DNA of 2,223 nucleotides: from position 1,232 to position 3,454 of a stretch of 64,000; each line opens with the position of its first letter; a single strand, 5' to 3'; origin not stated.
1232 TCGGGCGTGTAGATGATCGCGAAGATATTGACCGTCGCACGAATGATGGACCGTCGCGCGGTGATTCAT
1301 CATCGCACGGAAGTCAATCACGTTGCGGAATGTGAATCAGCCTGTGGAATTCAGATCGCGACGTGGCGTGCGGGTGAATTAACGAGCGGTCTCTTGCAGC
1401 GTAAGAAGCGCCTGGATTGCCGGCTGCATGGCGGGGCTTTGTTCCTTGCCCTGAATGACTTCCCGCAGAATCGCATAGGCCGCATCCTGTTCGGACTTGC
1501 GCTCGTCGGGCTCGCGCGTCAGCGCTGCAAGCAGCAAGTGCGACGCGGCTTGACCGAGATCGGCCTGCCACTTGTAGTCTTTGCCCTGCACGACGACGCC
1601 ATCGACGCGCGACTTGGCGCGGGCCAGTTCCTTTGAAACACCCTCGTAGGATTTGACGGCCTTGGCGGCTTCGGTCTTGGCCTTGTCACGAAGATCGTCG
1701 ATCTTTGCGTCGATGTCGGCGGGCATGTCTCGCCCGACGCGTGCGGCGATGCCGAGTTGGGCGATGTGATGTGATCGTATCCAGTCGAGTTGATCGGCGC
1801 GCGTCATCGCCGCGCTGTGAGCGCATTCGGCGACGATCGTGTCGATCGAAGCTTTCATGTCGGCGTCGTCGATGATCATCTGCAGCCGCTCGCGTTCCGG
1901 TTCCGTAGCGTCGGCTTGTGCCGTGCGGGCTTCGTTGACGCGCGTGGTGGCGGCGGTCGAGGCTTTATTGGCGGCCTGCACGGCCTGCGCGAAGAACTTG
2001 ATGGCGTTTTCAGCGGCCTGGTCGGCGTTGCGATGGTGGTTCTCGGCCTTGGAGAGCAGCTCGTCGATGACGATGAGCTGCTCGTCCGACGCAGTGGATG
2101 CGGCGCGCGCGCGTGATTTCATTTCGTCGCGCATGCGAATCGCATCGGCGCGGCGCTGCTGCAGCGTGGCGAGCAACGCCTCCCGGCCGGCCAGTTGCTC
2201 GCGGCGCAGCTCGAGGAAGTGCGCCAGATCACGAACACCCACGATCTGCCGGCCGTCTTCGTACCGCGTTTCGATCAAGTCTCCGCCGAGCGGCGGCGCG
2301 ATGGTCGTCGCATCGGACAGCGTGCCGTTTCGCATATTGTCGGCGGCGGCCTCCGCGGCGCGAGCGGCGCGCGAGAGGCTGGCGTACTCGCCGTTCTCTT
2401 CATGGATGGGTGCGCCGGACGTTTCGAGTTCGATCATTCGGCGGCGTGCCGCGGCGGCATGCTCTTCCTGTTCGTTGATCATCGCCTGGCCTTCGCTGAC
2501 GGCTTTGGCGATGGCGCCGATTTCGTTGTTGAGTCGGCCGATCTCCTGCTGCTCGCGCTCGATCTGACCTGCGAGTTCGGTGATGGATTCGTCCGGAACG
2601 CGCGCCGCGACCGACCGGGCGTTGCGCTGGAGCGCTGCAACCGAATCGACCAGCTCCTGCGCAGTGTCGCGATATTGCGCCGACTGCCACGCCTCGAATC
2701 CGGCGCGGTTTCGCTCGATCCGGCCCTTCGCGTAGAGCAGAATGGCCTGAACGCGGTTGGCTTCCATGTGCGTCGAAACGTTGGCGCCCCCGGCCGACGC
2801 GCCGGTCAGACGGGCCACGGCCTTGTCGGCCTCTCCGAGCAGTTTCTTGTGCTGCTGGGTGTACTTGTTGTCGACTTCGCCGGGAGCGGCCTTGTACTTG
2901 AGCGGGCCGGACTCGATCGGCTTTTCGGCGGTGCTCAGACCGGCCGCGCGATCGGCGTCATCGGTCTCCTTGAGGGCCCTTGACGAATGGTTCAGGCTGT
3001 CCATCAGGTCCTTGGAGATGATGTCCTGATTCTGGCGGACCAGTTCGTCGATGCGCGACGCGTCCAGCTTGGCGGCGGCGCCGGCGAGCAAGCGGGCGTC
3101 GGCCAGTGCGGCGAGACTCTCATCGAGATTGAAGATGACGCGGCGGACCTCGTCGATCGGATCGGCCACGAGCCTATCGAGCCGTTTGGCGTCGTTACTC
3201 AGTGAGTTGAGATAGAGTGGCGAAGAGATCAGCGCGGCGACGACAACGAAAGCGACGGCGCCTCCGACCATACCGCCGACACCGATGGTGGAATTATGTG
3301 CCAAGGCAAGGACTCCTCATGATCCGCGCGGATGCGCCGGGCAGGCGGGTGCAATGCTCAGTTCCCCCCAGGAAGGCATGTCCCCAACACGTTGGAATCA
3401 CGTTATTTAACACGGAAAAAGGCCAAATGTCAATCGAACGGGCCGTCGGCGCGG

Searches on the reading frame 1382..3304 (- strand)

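Call 25: search_protein_families(library=pfam, alignment_id=A2, max_evalue=0.00001)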
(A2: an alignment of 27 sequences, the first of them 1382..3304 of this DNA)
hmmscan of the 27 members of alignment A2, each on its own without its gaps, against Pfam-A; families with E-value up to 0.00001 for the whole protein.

A. member 1, window:1382-3304:- (641 aa): 0 families

B. families by the number of members that match (of 27 scanned): 54 families (the first 25 are shown)
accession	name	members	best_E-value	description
PF02897.21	Peptidase_S9_N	1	2.5e-131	Prolyl oligopeptidase, N-terminal beta-propeller domain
PF03949.21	Malic_M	1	5.9e-93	Malic enzyme, NAD binding domain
PF00809.28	Pterin_bind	1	5.5e-80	Pterin binding enzyme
PF00390.24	malic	1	9.2e-72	Malic enzyme, N-terminal domain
PF00326.27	Peptidase_S9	1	5.4e-64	Prolyl oligopeptidase family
PF02784.22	Orn_Arg_deC_N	1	8.8e-61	Pyridoxal-dependent decarboxylase, pyridoxal binding domain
PF03193.22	RsgA_GTPase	1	1.2e-55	RsgA GTPase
PF01075.23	Glyco_transf_9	1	1.4e-49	Glycosyltransferase family 9 (heptosyltransferase)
PF03721.20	UDPG_MGDP_dh_N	1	2.3e-41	UDP-glucose/GDP-mannose dehydrogenase family, NAD binding domain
PF00474.23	SSF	1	1.7e-36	Sodium:solute symporter family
PF07995.17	GSDH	1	2.1e-35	Glucose / Sorbosone dehydrogenase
PF04055.27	Radical_SAM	1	1.1e-34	Radical SAM superfamily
PF02308.21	MgtC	1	1.8e-31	MgtC family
PF00984.24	UDPG_MGDP_dh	1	7.7e-31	UDP-glucose/GDP-mannose dehydrogenase family, central domain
PF04116.19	FA_hydroxylase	1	5.3e-29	Fatty acid hydroxylase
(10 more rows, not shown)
